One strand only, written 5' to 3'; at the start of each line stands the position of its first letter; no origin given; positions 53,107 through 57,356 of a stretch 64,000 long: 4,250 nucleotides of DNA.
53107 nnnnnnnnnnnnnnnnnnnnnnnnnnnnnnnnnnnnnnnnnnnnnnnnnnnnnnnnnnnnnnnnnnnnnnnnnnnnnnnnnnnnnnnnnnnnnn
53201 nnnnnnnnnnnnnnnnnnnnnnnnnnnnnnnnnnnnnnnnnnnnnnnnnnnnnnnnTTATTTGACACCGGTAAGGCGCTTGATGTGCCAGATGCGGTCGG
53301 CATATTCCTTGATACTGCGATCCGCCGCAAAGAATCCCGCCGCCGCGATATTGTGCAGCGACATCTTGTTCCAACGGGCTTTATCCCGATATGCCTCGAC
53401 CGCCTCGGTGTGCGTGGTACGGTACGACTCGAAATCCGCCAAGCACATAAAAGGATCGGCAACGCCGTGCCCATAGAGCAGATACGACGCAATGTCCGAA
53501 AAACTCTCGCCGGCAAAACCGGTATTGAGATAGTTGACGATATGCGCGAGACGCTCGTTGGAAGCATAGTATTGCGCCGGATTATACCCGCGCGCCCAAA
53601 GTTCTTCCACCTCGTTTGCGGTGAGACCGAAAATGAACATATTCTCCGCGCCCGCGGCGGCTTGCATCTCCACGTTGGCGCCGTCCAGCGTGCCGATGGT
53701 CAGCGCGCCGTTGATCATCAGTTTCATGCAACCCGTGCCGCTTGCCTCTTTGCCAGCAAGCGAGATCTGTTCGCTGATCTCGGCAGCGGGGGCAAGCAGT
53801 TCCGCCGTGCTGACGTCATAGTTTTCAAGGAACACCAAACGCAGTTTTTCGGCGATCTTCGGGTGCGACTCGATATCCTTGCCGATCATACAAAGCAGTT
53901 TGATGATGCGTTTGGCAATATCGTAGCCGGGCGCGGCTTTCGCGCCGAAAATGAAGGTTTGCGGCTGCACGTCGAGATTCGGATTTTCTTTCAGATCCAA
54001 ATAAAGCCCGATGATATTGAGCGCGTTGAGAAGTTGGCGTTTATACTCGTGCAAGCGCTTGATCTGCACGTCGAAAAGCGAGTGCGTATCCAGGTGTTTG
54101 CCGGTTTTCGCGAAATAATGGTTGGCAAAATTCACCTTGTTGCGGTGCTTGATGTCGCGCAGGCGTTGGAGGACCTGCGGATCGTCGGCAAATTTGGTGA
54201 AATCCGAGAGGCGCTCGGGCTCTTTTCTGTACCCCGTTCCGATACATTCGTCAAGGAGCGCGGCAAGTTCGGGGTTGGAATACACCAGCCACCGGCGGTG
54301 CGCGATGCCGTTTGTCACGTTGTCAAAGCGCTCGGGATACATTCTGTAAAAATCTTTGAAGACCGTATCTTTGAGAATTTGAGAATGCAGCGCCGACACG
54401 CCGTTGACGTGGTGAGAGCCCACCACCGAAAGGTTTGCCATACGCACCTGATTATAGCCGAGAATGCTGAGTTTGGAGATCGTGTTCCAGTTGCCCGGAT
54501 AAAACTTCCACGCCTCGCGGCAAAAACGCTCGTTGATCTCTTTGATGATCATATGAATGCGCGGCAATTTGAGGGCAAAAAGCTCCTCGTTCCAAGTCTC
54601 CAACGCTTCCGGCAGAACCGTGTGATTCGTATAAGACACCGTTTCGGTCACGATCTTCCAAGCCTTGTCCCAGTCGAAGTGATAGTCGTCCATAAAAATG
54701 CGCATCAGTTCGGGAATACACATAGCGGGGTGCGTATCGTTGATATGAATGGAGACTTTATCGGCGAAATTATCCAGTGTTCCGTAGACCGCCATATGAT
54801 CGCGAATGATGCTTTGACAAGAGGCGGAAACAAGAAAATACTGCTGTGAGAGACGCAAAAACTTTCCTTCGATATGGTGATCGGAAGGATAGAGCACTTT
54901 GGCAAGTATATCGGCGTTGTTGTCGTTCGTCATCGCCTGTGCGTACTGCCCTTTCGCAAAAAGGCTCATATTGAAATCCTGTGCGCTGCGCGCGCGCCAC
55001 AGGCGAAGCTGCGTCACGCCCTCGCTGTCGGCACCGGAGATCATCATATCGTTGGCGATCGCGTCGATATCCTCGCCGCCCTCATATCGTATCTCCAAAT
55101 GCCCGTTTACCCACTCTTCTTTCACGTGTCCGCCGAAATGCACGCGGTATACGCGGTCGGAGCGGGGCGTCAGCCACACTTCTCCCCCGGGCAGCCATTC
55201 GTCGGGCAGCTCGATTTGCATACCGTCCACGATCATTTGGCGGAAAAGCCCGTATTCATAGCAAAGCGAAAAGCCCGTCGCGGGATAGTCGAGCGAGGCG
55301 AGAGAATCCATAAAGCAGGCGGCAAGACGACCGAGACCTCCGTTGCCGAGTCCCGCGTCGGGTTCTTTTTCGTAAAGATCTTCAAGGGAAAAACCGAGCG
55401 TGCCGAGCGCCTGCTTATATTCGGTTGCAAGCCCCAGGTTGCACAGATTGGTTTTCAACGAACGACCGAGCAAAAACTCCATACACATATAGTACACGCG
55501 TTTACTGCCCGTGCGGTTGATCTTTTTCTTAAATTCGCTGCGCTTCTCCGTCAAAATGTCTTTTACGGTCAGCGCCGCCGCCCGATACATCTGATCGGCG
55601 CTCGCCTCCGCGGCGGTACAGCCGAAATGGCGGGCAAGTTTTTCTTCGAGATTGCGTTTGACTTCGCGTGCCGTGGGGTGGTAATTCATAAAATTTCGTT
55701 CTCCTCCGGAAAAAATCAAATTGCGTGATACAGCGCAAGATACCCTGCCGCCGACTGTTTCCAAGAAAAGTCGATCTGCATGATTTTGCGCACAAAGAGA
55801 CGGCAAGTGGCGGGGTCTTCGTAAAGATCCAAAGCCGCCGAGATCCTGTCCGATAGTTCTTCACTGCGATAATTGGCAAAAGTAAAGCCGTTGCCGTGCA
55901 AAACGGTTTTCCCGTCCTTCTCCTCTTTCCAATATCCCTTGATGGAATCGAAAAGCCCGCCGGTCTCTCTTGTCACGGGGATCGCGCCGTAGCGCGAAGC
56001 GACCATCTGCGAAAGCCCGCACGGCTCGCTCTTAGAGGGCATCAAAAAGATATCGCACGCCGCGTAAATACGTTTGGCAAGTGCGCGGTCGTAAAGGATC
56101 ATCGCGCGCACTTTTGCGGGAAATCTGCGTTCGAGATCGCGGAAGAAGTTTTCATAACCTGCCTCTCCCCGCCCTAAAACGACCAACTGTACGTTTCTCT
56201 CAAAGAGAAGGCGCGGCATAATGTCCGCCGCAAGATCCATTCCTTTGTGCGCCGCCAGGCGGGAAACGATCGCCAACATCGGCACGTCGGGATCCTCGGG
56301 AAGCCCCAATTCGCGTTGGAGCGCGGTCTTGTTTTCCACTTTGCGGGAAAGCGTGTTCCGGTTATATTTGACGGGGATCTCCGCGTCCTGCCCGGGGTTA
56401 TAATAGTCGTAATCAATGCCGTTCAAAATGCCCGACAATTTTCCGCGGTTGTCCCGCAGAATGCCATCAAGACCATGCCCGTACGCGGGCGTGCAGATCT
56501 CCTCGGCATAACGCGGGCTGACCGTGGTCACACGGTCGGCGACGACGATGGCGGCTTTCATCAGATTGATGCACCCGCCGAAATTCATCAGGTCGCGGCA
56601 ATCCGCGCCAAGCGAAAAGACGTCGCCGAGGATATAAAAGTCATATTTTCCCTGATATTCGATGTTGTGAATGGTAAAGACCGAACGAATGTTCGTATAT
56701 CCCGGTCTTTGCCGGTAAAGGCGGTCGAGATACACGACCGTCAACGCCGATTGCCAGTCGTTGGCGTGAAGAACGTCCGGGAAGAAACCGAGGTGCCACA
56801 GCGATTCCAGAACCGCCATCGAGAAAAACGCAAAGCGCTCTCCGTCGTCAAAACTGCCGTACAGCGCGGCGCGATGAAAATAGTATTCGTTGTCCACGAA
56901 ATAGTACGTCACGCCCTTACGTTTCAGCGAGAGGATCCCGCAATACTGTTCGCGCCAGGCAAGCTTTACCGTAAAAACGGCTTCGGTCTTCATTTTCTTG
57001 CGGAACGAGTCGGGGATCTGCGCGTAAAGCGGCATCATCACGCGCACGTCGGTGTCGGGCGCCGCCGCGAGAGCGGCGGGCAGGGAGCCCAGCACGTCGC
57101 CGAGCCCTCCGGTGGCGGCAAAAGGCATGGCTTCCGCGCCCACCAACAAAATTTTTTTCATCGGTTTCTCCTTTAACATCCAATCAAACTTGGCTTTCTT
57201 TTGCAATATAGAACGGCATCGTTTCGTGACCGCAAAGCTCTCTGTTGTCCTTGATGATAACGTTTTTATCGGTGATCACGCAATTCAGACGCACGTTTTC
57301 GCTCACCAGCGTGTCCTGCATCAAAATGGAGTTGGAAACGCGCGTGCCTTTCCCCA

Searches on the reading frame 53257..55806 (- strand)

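Call 9: search_protein_families(library=pfam, proteins=[window:53257-55806:-], max_evalue=0.001)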
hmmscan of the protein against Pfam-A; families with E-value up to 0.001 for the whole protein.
window:53257-55806:- (849 aa): 1 family
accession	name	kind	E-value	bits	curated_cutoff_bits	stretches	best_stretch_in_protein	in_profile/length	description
PF00343.26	Phosphorylase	-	8.5e-296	983.4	27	1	136-842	3-713/713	Carbohydrate phosphorylase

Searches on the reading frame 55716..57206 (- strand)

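Call 9: search_protein_families(library=pfam, proteins=[window:55716-57206:-], max_evalue=0.001)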
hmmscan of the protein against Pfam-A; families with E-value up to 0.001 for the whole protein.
window:55716-57206:- (496 aa): 4 families
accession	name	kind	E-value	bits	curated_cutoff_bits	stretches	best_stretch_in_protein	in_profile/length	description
PF08323.17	Glyco_transf_5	-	1.6e-77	260.9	22.7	1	18-251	1-238/239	Starch synthase catalytic domain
PF00534.26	Glycos_transf_1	-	9.7e-13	48.5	26.4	1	304-467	11-164/172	Glycosyl transferases group 1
PF13692.12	Glyco_trans_1_4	-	1.2e-10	42.2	27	1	310-458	3-139/142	Glycosyl transferases group 1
PF20706.3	GT4-conflict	-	4.4e-06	26.4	26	1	307-487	196-383/385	Family 4 Glycosyltransferase in conflict systems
